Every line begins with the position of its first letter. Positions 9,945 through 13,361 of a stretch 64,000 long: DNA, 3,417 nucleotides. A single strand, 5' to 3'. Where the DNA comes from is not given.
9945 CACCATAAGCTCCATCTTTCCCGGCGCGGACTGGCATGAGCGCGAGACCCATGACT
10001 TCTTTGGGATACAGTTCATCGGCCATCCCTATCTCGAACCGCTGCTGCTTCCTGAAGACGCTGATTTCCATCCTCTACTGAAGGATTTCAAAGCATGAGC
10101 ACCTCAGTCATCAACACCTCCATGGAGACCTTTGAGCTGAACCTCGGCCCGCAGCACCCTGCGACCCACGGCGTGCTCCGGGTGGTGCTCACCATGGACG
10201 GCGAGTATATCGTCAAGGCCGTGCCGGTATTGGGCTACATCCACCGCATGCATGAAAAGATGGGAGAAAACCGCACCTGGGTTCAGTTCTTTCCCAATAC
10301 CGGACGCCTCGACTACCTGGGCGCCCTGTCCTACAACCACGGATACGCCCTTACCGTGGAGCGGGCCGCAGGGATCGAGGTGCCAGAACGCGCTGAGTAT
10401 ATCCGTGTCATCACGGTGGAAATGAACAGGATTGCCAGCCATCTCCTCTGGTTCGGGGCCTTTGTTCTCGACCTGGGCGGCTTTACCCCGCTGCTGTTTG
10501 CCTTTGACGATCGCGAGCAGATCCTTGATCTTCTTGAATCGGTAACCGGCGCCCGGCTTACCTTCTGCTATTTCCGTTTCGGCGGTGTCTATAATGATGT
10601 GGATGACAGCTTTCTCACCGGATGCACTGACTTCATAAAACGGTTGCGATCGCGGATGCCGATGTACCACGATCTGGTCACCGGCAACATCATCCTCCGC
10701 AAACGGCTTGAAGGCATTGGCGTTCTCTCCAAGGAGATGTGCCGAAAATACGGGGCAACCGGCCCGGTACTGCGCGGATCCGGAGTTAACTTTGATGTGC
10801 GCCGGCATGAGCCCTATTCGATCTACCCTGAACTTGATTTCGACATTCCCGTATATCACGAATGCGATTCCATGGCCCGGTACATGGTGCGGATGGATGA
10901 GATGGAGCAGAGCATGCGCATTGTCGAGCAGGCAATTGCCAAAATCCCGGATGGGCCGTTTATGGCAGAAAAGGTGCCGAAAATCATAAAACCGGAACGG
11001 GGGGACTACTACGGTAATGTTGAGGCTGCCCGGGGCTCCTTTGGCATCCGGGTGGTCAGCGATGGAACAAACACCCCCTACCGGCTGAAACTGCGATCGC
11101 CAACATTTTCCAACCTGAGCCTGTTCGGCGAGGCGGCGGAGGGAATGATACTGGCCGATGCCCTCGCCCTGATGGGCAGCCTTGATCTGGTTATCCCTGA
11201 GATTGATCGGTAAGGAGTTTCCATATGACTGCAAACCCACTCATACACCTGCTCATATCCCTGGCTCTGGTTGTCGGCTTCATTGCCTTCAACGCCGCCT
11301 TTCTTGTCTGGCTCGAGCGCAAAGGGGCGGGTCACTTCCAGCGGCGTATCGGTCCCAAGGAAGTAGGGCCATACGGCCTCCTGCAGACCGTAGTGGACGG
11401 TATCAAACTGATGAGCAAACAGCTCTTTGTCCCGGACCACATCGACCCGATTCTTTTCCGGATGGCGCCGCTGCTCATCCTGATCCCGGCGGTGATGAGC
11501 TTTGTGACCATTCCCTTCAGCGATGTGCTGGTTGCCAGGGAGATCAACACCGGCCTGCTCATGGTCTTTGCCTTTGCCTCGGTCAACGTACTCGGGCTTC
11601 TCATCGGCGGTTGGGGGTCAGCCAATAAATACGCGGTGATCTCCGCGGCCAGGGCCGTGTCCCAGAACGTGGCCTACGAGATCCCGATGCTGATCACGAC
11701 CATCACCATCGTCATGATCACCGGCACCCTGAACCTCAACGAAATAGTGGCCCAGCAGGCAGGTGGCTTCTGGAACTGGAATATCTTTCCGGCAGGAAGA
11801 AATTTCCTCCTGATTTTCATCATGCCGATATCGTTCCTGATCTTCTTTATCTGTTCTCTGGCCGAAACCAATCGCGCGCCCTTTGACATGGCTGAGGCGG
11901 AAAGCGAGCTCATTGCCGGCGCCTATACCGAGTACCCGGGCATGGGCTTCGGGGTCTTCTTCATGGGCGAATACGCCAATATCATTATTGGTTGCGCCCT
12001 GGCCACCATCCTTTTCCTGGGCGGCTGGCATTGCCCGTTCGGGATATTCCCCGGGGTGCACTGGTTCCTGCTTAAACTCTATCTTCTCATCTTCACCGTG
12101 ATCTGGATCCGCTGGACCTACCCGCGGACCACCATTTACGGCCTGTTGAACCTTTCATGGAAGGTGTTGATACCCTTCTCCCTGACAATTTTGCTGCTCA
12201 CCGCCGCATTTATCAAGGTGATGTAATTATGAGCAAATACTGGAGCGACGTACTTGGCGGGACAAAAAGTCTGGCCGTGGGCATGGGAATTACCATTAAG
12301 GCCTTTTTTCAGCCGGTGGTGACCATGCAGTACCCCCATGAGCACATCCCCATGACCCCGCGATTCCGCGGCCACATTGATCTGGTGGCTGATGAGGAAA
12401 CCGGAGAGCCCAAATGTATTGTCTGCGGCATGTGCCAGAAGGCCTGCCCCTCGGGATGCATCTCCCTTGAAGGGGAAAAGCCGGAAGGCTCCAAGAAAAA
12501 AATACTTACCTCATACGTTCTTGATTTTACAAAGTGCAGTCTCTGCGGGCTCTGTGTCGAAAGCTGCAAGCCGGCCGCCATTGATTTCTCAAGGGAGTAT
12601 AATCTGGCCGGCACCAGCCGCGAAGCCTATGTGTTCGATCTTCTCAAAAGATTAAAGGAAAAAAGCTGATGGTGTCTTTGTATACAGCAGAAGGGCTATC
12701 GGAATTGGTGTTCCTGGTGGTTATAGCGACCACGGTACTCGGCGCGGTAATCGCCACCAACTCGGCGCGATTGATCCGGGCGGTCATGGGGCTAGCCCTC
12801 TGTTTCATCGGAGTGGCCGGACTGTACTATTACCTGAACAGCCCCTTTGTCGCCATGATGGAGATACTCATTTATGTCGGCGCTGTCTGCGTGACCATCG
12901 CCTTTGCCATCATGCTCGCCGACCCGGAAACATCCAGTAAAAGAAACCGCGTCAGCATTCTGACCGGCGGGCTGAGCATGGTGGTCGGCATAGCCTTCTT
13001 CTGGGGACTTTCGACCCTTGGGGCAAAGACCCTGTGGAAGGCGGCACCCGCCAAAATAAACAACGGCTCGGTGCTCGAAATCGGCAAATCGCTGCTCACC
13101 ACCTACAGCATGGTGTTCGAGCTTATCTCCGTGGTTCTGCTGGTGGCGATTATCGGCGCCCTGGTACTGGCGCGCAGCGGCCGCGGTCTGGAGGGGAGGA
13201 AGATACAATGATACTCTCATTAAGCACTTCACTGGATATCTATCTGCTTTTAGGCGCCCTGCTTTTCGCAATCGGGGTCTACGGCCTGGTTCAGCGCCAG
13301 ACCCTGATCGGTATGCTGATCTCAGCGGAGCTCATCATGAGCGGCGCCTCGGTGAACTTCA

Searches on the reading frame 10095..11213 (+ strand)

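Call 50: search_protein_families(library=pfam, proteins=[window:10095-11213:+], max_evalue=0.000001)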
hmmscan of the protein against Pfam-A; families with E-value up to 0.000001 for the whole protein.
window:10095-11213:+ (372 aa): 1 family
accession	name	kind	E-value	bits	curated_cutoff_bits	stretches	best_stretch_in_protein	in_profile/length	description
PF00346.24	Complex1_49kDa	-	1.4e-90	303.5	24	1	126-372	1-271/271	Respiratory-chain NADH dehydrogenase, 49 Kd subunit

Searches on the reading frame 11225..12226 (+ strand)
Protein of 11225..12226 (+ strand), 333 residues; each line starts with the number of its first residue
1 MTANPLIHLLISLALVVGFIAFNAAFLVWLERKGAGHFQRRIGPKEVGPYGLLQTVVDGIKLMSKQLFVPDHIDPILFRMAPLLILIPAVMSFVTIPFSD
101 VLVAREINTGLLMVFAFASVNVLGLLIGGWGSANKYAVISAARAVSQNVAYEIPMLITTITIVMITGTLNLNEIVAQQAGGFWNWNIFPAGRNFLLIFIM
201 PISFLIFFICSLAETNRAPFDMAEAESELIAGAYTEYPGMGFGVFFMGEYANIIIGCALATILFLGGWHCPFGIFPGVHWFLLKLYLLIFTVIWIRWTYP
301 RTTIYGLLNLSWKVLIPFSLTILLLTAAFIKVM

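Call 50: search_protein_families(library=pfam, proteins=[window:11225-12226:+], max_evalue=0.000001)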
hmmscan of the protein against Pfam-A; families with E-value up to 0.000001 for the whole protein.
window:11225-12226:+ (333 aa): 1 family
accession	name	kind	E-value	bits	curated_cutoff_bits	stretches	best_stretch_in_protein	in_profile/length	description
PF00146.26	NADHdh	-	1.6e-108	363.1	27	1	13-327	3-298/298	NADH dehydrogenase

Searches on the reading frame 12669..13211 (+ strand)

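Call 52: search_protein_families(library=pfam, proteins=[window:12669-13211:+], max_evalue=0.000001)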
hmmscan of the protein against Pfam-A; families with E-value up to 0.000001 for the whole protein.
window:12669-13211:+ (180 aa): 1 family
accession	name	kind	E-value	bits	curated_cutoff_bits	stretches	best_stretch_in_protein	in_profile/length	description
PF00499.25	Oxidored_q3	-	1.7e-30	106.1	33.2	1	26-167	2-146/146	NADH-ubiquinone/plastoquinone oxidoreductase chain 6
